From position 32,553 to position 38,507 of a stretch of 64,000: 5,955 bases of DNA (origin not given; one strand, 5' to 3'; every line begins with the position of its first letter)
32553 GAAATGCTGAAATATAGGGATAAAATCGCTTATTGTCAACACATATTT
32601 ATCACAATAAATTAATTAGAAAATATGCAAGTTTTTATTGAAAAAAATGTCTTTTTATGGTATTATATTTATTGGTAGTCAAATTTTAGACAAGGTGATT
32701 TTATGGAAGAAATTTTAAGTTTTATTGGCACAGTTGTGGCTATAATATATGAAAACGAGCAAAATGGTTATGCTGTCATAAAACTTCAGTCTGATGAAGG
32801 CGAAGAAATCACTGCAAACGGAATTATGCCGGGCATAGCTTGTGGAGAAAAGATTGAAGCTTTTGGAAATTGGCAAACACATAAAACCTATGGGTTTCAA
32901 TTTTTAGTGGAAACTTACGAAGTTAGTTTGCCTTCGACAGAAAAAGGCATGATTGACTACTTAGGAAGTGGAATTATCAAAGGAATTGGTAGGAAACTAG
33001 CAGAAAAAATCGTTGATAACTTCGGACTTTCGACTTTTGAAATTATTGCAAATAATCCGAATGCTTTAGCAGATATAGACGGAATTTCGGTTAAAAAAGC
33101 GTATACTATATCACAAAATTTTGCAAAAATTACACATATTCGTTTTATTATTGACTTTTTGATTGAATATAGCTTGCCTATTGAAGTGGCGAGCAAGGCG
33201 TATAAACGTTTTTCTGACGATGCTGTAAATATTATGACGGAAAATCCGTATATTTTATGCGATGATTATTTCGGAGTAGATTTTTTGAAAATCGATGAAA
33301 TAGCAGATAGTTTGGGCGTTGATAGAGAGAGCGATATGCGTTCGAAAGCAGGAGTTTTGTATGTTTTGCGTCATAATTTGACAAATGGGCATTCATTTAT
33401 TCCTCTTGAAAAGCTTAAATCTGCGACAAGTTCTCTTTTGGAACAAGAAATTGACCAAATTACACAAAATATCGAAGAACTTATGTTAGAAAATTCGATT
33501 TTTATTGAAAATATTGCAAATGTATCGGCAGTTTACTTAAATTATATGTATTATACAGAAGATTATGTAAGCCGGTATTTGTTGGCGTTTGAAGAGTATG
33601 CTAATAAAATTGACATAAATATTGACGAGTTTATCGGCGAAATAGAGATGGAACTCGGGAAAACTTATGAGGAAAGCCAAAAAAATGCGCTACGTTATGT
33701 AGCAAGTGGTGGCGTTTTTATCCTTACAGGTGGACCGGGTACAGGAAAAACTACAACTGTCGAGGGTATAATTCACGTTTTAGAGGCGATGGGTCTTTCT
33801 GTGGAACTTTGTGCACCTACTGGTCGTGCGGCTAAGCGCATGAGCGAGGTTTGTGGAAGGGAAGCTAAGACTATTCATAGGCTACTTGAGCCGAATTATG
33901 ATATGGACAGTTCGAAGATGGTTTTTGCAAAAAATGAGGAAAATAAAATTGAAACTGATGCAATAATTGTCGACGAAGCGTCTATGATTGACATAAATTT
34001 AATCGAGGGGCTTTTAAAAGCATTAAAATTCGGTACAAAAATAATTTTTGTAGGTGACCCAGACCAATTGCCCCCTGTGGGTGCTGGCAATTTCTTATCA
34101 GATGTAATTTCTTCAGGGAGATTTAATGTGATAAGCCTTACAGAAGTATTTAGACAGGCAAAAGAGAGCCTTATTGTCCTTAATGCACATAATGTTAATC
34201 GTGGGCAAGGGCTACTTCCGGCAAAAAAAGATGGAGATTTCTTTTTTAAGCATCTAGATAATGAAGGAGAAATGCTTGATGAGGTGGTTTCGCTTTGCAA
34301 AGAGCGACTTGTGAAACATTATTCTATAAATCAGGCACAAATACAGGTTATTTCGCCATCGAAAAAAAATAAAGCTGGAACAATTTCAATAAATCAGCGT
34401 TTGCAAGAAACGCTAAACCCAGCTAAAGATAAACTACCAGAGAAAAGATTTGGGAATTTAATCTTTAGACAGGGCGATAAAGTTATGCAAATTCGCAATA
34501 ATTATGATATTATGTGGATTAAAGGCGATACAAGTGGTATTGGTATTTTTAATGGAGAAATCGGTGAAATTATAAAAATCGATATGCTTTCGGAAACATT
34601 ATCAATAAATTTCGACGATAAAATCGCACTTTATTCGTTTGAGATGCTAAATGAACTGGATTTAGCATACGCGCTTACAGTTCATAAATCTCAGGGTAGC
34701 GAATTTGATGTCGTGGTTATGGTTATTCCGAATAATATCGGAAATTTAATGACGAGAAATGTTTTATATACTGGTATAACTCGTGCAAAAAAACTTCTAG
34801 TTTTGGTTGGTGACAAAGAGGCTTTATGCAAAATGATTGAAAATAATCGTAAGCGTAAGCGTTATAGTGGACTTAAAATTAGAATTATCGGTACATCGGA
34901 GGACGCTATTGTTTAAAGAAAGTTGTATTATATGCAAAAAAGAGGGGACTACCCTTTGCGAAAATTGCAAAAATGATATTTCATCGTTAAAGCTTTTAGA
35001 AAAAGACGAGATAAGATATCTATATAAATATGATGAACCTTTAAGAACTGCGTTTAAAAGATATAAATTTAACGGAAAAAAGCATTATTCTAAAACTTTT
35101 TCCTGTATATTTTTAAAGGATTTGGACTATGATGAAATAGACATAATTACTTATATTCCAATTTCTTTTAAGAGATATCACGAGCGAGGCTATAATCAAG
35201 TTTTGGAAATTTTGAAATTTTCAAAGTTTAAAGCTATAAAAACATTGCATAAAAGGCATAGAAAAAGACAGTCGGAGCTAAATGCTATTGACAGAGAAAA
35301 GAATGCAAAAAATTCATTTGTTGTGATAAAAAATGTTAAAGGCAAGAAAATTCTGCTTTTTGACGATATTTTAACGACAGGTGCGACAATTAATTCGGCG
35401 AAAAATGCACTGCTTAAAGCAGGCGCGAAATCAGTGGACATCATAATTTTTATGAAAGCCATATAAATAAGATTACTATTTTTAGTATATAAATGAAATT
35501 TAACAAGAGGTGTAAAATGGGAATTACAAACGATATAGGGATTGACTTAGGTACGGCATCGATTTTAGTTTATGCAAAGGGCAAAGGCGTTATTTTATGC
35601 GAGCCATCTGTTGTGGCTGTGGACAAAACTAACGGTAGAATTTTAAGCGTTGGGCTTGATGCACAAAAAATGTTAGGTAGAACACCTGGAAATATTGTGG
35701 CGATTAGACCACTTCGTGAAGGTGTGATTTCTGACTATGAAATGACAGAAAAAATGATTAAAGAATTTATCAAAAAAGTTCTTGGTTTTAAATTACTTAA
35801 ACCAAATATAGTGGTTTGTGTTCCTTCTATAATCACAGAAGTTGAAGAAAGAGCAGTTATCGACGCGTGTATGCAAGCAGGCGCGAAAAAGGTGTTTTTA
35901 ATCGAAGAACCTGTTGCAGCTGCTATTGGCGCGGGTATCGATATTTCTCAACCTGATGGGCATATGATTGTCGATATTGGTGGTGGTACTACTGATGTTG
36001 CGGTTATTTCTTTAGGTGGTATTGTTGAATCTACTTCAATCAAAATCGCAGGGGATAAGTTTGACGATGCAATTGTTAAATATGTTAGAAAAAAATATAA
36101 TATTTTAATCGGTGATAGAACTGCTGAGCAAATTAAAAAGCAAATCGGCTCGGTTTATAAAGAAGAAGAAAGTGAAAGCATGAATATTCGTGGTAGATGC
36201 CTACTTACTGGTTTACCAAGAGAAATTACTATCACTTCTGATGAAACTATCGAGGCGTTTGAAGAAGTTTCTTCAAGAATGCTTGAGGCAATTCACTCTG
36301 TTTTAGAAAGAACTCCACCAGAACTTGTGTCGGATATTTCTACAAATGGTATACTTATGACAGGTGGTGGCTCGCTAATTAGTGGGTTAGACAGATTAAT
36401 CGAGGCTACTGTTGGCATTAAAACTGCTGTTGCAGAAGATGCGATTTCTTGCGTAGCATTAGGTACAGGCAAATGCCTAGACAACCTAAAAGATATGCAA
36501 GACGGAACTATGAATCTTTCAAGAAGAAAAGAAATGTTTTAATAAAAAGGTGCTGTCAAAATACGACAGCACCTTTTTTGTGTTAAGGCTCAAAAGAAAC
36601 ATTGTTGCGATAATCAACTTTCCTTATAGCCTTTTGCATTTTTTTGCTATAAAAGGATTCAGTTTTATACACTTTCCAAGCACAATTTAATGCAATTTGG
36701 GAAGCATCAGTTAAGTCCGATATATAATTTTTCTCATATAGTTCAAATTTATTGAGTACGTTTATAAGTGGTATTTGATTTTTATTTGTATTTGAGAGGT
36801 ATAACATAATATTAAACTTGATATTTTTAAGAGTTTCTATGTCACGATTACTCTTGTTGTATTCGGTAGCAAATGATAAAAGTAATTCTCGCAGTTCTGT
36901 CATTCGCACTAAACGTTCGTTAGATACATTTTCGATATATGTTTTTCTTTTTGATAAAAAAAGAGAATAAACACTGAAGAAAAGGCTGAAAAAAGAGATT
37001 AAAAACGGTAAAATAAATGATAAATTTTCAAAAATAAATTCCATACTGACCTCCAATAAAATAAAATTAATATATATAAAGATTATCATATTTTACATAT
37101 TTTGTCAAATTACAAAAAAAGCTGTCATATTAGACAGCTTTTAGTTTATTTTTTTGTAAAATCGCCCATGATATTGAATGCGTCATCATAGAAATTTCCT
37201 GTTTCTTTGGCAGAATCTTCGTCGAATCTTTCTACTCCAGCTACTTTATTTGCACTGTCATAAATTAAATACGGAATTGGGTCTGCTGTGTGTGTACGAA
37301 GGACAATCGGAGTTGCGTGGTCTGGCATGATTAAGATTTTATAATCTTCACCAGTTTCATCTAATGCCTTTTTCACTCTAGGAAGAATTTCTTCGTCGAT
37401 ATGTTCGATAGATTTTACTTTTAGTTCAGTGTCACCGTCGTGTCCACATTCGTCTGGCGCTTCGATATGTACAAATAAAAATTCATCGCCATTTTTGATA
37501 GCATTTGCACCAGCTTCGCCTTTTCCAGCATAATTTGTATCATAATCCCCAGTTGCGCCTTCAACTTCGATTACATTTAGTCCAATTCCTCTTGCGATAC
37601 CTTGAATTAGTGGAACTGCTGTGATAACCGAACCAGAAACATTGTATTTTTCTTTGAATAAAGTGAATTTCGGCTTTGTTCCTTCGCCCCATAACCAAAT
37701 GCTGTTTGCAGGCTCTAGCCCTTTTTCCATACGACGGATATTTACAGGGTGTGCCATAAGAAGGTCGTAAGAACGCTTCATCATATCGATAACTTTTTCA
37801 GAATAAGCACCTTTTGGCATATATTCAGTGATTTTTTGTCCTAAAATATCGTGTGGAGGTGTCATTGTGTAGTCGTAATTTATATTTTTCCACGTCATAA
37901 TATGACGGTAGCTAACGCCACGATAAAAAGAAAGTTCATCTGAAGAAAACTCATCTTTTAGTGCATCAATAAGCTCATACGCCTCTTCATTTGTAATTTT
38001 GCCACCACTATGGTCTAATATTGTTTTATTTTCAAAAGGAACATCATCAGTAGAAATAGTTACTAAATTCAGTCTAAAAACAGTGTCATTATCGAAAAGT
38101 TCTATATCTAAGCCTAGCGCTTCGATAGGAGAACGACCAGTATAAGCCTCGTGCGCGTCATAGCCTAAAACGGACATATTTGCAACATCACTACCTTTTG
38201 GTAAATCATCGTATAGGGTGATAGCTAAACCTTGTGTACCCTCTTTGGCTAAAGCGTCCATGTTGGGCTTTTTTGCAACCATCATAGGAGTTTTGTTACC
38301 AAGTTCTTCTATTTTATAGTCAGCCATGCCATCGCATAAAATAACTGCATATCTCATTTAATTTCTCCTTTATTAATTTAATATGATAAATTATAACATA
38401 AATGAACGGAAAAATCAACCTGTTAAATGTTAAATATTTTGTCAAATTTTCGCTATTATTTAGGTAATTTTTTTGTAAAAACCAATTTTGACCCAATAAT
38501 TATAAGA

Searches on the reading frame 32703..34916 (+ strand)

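Call 14: search_protein_families(library=pfam, proteins=[window:32703-34916:+], max_evalue=0.001)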
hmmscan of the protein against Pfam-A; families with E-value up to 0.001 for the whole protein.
window:32703-34916:+ (737 aa): 16 families
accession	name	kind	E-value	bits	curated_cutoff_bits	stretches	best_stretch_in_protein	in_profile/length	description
PF13245.12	AAA_19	-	3.3e-41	141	25.1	1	326-460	1-133/134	AAA domain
PF13604.12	AAA_30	-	5.6e-40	137.6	27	1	322-502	2-172/191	AAA domain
PF14490.11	HHH_RecD2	-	2.1e-32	111.3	27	2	145-232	4-92/92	ATP-dependent RecD2 DNA helicase HHH domain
PF23139.1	OB_YrrC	-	2.4e-22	79.1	27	1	7-77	4-76/76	ATP-dependent DNA helicase YrrC, OB-fold domain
PF18335.7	SH3_13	-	1.5e-20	73.1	41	1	563-637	1-65/65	ATP-dependent RecD-like DNA helicase SH3 domain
PF13538.12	UvrD_C_2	-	2.3e-17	63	27.4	1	654-702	1-52/52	UvrD-like helicase C-terminal domain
PF13086.12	AAA_11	-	2.2e-11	44.4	27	2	323-379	3-67/257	AAA domain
PF05970.20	PIF1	-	1.2e-10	41.8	25.9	1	326-511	6-215/223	PIF1-like helicase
PF01443.25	Viral_helicase1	-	4.5e-10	40.2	21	1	649-702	172-227/228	Viral superfamily 1 RNA helicase core domain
PF05127.21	NAT10_TcmA_helicase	-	6.1e-07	29.9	22.7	1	340-440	1-112/176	RNA cytidine acetyltransferase NAT10/TcmA, helicase domain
PF14520.12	HHH_5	-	2.4e-06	28.3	27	1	92-136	7-51/57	Helix-hairpin-helix domain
PF13401.12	AAA_22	-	5.3e-05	24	27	1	336-455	5-125/130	AAA domain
PF13087.12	AAA_12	-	0.00017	21.7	27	0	658-705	142-194/195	AAA domain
PF00580.27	UvrD-helicase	-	0.00021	21.5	23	0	324-382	3-63/271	UvrD/REP helicase N-terminal domain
PF13361.12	UvrD_C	-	0.00038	20.4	25.6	0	302-701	156-345/350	UvrD-like helicase C-terminal domain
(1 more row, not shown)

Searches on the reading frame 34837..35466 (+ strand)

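Call 14: search_protein_families(library=pfam, proteins=[window:34837-35466:+], max_evalue=0.001)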
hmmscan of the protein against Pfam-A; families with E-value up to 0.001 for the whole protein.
window:34837-35466:+ (209 aa): 1 family
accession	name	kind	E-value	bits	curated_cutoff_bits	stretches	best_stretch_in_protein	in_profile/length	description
PF00156.33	Pribosyltran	-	2.2e-08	34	26.3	1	162-206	80-124/158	Phosphoribosyl transferase domain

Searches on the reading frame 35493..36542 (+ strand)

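Call 14: search_protein_families(library=pfam, proteins=[window:35493-36542:+], max_evalue=0.001)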
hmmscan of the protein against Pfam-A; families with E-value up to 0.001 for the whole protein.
window:35493-36542:+ (349 aa): 7 families
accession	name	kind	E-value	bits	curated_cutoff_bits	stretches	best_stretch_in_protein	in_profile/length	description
PF06723.19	MreB_Mbl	-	2.6e-140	467.4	27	1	13-336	2-326/327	MreB/Mbl protein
PF00012.26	HSP70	-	2.1e-17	63.1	20.6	1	89-324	121-367/599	Hsp70 protein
PF14450.12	FtsA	-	2.7e-11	44.4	31.8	1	159-316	2-112/127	Cell division protein FtsA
PF00022.25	Actin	-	3.6e-11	42.7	27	1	17-213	9-207/410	Actin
PF06277.17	EutA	-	0.00044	19.7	27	1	141-213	126-205/475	Ethanolamine utilisation protein EutA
PF11104.14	PilM_2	-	0.00053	19.5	27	0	284-315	275-306/340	Type IV pilus assembly protein PilM;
PF08841.16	DDR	-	0.00075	19.1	24.6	0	138-216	116-189/328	Diol dehydratase reactivase ATPase-like domain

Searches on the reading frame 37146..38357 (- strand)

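Call 14: search_protein_families(library=pfam, proteins=[window:37146-38357:-], max_evalue=0.001)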
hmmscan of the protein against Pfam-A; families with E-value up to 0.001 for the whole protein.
window:37146-38357:- (403 aa): 2 families
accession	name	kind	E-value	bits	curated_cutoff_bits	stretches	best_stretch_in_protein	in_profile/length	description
PF10143.14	PhosphMutase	-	3.9e-51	173.8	21.5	1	37-206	1-170/170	2,3-bisphosphoglycerate-independent phosphoglycerate mutase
PF01676.23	Metalloenzyme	-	1.4e-43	149.7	24.3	1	1-379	1-228/252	Metalloenzyme superfamily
